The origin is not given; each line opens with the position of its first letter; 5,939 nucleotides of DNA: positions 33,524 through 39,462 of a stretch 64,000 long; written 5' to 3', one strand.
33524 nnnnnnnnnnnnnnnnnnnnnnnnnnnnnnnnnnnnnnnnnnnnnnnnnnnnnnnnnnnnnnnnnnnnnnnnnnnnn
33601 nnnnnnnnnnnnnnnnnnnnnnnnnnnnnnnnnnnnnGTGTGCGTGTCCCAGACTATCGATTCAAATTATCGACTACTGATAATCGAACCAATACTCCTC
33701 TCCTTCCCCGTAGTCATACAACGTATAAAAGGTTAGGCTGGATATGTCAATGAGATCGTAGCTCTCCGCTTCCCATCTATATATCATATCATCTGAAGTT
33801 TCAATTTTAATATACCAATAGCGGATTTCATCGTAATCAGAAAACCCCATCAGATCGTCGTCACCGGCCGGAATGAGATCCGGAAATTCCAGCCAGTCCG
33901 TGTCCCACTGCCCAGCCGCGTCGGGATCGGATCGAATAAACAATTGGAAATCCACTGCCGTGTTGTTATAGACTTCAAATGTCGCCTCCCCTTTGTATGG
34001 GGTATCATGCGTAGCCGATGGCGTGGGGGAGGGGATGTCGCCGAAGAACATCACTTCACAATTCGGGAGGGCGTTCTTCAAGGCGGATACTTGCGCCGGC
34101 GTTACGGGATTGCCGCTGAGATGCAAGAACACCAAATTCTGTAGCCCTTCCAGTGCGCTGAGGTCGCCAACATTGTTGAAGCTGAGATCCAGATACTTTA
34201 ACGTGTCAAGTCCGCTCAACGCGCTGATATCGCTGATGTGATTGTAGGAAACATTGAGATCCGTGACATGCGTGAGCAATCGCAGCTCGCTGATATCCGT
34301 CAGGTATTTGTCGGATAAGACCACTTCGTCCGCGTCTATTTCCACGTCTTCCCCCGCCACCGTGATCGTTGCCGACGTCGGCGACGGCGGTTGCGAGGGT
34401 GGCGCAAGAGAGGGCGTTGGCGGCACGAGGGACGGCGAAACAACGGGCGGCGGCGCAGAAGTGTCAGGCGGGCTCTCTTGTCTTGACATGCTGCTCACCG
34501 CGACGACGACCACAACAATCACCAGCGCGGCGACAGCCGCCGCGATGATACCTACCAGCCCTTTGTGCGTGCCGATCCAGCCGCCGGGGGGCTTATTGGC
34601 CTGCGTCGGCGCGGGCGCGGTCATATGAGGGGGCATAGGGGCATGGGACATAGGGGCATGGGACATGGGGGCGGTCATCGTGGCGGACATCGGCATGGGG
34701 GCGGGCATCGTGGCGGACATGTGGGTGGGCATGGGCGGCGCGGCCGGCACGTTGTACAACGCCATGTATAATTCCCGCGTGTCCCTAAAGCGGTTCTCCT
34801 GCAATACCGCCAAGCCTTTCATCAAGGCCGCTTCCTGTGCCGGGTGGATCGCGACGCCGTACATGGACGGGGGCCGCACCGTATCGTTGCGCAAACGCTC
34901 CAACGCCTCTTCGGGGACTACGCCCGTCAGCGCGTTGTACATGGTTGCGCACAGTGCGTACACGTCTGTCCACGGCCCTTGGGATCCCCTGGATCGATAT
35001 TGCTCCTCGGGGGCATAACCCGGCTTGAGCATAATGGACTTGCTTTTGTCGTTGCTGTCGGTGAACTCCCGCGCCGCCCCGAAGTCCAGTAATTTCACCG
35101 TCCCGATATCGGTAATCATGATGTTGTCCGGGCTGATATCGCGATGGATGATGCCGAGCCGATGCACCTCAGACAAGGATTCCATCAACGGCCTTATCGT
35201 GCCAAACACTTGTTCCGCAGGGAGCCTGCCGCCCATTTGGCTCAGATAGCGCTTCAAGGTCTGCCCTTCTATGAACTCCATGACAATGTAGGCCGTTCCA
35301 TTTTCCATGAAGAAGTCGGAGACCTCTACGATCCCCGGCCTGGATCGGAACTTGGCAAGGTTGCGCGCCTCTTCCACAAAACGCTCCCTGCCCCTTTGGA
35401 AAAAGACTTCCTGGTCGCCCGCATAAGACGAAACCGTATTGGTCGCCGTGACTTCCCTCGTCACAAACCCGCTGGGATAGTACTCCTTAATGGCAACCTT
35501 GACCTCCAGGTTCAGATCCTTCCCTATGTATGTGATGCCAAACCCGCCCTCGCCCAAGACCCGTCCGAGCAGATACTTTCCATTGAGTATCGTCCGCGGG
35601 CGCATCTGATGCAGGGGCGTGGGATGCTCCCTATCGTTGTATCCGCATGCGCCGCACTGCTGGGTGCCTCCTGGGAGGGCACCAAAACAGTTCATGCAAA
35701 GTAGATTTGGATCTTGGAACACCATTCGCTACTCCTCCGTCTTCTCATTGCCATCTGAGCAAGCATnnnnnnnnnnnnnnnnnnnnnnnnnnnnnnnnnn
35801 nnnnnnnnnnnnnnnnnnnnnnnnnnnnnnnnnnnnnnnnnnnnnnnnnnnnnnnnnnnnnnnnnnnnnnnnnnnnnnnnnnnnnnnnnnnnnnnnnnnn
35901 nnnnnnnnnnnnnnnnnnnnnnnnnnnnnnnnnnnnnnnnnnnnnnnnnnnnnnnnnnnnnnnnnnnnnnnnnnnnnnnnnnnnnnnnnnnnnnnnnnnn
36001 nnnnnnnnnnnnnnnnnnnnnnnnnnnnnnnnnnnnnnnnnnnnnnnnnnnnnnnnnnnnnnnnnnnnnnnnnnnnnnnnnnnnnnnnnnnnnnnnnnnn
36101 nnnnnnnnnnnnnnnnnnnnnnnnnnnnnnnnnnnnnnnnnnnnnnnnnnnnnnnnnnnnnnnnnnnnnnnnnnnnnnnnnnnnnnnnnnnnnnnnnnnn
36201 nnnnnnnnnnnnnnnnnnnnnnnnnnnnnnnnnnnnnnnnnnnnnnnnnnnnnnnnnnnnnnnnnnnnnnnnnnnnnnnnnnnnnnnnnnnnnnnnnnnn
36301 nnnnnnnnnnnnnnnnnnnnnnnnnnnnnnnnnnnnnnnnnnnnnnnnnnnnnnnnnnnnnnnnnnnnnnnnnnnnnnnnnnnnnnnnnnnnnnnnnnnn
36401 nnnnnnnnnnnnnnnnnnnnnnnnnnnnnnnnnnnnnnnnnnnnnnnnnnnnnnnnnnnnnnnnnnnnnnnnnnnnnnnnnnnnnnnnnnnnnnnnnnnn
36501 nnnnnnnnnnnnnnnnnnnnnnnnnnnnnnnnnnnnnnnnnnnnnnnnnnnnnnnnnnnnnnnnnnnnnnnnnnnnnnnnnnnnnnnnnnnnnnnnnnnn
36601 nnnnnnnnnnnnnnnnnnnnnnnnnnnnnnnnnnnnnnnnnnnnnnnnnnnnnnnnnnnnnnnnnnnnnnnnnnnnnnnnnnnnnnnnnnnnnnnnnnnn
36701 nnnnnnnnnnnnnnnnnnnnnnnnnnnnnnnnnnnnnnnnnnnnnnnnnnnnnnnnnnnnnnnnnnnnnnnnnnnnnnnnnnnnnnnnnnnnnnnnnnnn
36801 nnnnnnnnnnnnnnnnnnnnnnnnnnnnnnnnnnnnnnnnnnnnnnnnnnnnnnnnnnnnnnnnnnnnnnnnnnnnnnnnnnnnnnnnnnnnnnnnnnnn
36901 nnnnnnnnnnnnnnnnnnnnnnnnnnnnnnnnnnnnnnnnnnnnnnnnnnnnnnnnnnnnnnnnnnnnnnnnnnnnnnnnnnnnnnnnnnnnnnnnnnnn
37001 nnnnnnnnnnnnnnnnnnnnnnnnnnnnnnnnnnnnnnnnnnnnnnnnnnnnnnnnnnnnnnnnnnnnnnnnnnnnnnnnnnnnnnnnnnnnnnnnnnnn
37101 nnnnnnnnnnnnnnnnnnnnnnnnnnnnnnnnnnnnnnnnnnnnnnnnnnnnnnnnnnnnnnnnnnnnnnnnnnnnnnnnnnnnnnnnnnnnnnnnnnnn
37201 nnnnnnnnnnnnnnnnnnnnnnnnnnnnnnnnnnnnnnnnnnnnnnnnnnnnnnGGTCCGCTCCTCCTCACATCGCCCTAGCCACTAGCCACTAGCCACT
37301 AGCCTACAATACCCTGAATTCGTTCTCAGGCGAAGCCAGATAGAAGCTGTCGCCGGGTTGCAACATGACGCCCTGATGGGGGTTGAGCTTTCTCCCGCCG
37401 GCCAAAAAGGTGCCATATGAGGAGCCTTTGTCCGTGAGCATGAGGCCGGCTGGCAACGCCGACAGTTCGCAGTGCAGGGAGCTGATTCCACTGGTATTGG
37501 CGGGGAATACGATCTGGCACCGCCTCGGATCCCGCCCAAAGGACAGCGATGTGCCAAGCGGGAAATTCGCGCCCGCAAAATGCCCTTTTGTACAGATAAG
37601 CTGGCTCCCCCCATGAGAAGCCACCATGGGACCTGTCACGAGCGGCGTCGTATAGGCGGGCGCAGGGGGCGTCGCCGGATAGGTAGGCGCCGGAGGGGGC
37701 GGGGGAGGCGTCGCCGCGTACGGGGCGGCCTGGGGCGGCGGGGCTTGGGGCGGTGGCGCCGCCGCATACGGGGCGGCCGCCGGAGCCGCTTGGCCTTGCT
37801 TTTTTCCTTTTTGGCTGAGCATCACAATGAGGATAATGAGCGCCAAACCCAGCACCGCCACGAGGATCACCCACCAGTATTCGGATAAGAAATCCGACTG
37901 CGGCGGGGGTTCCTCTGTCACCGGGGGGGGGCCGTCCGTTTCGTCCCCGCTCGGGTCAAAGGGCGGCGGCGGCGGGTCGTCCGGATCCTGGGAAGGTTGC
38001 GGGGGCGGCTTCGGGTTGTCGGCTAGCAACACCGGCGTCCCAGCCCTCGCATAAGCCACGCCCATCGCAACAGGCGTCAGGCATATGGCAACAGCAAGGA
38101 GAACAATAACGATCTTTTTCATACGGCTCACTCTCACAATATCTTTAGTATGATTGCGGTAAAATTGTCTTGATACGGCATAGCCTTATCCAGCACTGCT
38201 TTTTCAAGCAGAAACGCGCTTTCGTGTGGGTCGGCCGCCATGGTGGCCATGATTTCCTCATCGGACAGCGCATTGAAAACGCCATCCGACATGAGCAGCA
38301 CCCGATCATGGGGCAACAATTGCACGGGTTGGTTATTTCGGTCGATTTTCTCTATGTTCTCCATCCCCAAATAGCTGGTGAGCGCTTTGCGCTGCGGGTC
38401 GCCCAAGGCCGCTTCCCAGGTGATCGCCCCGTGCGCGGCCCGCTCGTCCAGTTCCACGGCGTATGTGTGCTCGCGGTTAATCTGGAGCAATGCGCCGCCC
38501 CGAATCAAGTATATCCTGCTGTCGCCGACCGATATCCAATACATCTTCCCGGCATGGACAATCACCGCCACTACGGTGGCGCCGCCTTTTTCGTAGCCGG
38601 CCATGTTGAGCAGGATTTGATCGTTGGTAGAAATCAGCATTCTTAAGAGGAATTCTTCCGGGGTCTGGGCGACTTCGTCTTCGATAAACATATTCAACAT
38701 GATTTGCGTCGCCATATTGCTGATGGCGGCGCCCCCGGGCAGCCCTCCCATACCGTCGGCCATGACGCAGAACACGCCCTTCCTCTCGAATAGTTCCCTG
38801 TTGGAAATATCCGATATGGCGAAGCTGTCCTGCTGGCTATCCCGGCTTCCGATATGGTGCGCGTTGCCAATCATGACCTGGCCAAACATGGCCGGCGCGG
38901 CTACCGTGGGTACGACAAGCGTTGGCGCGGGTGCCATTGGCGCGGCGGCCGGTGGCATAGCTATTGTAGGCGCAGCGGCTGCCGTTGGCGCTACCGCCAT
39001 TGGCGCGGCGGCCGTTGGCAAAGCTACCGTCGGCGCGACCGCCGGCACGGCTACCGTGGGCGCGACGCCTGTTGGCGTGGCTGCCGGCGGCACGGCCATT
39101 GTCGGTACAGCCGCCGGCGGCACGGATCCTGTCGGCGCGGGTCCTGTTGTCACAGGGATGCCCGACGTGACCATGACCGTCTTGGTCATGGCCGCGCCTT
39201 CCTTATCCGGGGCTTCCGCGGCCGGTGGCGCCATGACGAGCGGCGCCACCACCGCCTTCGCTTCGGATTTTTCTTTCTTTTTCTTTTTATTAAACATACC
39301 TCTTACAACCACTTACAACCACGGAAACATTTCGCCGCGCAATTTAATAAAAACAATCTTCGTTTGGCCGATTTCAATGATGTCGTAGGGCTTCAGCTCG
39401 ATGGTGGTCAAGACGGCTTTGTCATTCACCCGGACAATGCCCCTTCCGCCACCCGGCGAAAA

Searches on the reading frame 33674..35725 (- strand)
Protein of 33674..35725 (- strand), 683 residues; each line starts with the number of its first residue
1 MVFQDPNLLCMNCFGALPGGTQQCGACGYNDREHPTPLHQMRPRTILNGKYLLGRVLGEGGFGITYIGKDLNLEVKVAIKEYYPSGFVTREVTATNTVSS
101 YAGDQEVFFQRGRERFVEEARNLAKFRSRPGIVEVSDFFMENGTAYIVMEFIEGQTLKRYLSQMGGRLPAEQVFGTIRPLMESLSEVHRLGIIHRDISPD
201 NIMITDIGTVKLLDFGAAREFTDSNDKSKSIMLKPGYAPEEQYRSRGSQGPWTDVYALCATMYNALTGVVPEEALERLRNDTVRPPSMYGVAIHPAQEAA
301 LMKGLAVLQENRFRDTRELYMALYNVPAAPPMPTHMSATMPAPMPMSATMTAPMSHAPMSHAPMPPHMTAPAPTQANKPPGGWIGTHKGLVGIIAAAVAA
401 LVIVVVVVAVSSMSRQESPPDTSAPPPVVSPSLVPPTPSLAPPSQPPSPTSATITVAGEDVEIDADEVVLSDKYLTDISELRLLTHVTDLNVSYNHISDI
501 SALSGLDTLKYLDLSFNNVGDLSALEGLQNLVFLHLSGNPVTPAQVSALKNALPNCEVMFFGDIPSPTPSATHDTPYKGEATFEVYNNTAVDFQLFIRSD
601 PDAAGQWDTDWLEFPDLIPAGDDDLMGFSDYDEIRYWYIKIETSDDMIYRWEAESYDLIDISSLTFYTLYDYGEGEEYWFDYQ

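Call 7: search_protein_families(library=pfam, proteins=[window:33674-35725:-], max_evalue=0.001)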
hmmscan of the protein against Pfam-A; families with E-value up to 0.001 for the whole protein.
window:33674-35725:- (683 aa): 8 families
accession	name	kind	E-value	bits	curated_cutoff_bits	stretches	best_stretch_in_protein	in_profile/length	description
PF00069.31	Pkinase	-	1.9e-29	103.3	31.7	1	53-273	3-198/263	Protein kinase domain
PF07714.23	PK_Tyr_Ser-Thr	-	2.1e-20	73.6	23.1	1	112-272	44-205/258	Protein tyrosine and serine/threonine kinase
PF12799.13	LRR_4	-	2.2e-11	44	27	1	508-543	2-38/44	Leucine Rich repeats (2 copies)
PF13855.12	LRR_8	-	2.5e-10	40.4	27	2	486-540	2-60/61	Leucine rich repeat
PF13516.12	LRR_6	-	4.9e-08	32.9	23.4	0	508-521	4-17/24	Leucine Rich repeat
PF03109.22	ABC1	-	6e-05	22.7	22.9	1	143-225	141-221/244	ABC1 atypical kinase-like domain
PF01636.29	APH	-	0.00056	20.2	23.2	0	187-218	165-197/239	Phosphotransferase enzyme family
PF00560.39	LRR_1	-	0.00058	19.9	20.6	0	509-523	2-18/23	Leucine Rich Repeat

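Call 21: search_protein_families(library=padloc, proteins=[window:33674-35725:-], max_evalue=0.01)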
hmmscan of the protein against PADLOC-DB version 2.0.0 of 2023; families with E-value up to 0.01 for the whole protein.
window:33674-35725:- (683 aa): 36 families (the best 25 are shown)
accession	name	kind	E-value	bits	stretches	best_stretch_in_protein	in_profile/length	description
PDLC04042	PD-T4-6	-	3.8e-50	169.2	1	41-333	1-279/292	-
PDLC04138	mad6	-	1.6e-46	157.5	1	42-271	44-255/659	mads_6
PDLC04053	PD-T4-6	-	1.6e-45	153.9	1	46-340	6-285/311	-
PDLC04061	PD-T4-6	-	8.6e-45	152.2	1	44-451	11-419/510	-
PDLC04047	PD-T4-6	-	3.1e-41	139.5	1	45-326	6-272/327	-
PDLC04060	PD-T4-6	-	2.2e-40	137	1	45-412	4-360/486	-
PDLC04044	PD-T4-6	-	5.1e-39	132.5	1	41-357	24-320/372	-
PDLC04043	PD-T4-6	-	1.6e-37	127.6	1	46-439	12-357/452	-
PDLC04045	PD-T4-6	-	2.2e-37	126.8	1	38-341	21-313/350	-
PDLC04054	PD-T4-6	-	7.5e-36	122.3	1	44-363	6-309/347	-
PDLC04057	PD-T4-6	-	1.3e-35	121.3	1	45-351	4-295/443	-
PDLC01088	C3a189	-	1.3e-35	121.2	1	55-323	3-258/840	kinase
PDLC04052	PD-T4-6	-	1.9e-35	121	1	42-424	2-361/496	-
PDLC04039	PD-T4-6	-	1e-31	108.4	1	46-378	12-334/458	-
PDLC04051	PD-T4-6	-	1.8e-30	104.3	1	46-330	29-298/476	-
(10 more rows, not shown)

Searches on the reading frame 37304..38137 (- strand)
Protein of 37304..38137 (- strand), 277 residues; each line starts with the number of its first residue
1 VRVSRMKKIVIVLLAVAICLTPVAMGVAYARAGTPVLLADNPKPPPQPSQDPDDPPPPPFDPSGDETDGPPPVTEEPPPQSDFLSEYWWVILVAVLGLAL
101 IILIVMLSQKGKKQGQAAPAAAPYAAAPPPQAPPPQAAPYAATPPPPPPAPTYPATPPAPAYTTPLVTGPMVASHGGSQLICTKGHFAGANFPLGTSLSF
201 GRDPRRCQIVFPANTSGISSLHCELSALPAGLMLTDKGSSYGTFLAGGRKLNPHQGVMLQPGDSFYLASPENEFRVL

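Call 7: search_protein_families(library=pfam, proteins=[window:37304-38137:-], max_evalue=0.001)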
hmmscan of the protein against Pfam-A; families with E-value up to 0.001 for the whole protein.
window:37304-38137:- (277 aa): 2 families
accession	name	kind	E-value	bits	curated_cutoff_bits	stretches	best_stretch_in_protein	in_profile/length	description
PF00498.31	FHA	-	7e-10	39.6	20.7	1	199-267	2-66/67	FHA domain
PF16697.10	Yop-YscD_cpl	-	3.6e-05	24.4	33.2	1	184-265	4-81/94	Inner membrane component of T3SS, cytoplasmic domain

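Call 21: search_protein_families(library=padloc, proteins=[window:37304-38137:-], max_evalue=0.01)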
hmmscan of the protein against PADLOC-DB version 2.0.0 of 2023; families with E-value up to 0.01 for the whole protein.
window:37304-38137:- (277 aa): 0 families

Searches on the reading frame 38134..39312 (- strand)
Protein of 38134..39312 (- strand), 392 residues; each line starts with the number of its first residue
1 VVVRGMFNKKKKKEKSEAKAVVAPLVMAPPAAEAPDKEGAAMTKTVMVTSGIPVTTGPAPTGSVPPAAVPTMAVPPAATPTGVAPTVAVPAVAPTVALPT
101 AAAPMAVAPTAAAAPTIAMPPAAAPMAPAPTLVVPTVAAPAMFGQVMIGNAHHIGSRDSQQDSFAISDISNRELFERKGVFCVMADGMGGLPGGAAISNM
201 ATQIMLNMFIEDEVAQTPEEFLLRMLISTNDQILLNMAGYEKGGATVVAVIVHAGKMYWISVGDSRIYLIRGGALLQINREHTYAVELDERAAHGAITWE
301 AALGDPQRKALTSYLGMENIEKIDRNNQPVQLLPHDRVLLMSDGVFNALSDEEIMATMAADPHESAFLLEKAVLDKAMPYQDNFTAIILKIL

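Call 7: search_protein_families(library=pfam, proteins=[window:38134-39312:-], max_evalue=0.001)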
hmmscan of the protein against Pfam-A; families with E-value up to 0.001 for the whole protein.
window:38134-39312:- (392 aa): 3 families
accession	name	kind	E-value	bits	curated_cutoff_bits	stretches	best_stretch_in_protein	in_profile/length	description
PF13672.11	PP2C_2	-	1.2e-11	45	24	1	152-357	4-186/209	Protein phosphatase 2C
PF07228.17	SpoIIE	-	1.9e-06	28.4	25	0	315-389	105-189/192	Stage II sporulation protein E (SpoIIE)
PF00481.26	PP2C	-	2.5e-06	27.8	20.3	1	238-284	95-142/255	Protein phosphatase 2C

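Call 21: search_protein_families(library=padloc, proteins=[window:38134-39312:-], max_evalue=0.01)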
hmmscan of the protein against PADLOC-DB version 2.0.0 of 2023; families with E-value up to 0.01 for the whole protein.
window:38134-39312:- (392 aa): 1 family
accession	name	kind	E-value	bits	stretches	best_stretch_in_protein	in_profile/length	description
PDLC04518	PDC-M21C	-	0.0001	19.6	1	176-359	27-200/243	-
